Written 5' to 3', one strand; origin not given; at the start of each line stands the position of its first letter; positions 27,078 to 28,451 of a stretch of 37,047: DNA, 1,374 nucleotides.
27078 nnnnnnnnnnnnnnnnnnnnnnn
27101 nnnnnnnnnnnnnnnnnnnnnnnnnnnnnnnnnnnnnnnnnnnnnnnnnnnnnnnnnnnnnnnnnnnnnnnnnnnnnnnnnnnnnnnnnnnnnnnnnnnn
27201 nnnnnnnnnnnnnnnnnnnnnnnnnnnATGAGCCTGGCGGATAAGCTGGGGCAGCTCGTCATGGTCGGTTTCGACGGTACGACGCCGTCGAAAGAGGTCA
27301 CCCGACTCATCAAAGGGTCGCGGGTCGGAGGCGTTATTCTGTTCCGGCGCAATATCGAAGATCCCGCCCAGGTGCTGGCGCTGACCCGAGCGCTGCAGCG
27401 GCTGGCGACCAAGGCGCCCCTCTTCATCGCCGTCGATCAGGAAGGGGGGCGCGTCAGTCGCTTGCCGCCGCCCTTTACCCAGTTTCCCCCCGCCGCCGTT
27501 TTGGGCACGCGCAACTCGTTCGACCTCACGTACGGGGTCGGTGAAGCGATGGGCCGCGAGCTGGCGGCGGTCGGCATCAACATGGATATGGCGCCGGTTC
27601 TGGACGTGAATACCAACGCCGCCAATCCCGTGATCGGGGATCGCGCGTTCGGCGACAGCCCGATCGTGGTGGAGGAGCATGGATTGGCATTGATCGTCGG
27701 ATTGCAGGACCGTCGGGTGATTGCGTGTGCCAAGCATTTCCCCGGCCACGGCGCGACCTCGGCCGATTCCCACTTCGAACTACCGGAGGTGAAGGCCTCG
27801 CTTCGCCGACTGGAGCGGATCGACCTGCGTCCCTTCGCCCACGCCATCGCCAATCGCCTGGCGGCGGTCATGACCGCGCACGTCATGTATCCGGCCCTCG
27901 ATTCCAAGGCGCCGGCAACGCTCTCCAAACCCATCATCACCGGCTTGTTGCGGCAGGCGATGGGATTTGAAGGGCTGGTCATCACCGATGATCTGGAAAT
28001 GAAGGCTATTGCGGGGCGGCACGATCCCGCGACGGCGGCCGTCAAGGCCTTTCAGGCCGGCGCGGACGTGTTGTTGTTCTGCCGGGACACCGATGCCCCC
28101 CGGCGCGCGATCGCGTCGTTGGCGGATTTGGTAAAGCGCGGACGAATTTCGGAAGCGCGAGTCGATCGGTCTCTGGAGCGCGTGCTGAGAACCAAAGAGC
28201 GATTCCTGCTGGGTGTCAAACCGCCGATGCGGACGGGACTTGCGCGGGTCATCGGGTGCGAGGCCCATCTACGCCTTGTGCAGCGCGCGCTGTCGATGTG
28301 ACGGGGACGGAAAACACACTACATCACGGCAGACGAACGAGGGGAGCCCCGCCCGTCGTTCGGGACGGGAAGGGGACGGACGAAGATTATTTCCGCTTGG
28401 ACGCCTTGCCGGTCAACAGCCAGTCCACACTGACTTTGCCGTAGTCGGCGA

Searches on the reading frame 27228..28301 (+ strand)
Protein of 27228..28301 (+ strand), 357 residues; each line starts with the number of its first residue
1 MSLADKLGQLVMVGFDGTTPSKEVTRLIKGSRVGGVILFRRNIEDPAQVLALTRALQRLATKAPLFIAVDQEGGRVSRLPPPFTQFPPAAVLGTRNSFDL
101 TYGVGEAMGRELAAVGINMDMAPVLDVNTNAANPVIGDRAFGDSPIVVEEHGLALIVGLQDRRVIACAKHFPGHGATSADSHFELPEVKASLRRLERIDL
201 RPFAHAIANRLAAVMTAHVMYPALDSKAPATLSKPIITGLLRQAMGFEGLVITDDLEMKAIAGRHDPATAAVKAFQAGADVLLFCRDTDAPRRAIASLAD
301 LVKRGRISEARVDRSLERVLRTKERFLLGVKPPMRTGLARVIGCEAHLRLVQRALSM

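Call 5: search_protein_families(library=ncbifam, proteins=[window:27228-28301:+])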
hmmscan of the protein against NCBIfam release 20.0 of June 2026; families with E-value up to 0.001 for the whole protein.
window:27228-28301:+ (357 aa): 8 families
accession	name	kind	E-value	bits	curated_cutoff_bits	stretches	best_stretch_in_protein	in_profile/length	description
NF003740.0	PRK05337.1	equivalog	1.2e-78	264.6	207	1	10-317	4-309/340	beta-N-acetylhexosaminidase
NF052329.1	XyloArabinsidase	equivalog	4e-27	94.6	1050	1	86-326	111-344/750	beta-xylosidase/alpha-l-arabinosidase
NF052331.1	Bet13-16Glucosase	equivalog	1.8e-21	76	1330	1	1-349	23-358/750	exo-beta-d-1,3/1,6-glucosidase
NF011678.0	PRK15098.1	equivalog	2e-20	72.8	666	1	1-332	45-362/765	beta-glucosidase BglX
NF041776.1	xylosidase_Xyl3A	equivalog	1.1e-15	56.7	1250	1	137-329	131-322/846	xylan 1,4-beta-xylosidase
NF052330.1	BetGlucosiCelf0468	equivalog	3.6e-14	52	1300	1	85-325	56-279/817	beta-d-glucosidase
NF041579.1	betaxyl_Flavo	equivalog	1.4e-13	50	1350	1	85-326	84-333/716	beta-xylosidase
NF041610.1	alph_arabinopyran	equivalog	1.3e-10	40.2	1300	1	82-314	57-266/738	exo-alpha-(1->6)-L-arabinopyranosidase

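Call 6: search_protein_families(library=pfam, proteins=[window:27228-28301:+])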
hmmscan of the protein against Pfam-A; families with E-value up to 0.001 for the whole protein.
window:27228-28301:+ (357 aa): 1 family
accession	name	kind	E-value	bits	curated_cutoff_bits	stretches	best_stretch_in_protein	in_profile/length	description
PF00933.27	Glyco_hydro_3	-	1.4e-94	317.5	27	1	3-321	2-315/316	Glycosyl hydrolase family 3 N terminal domain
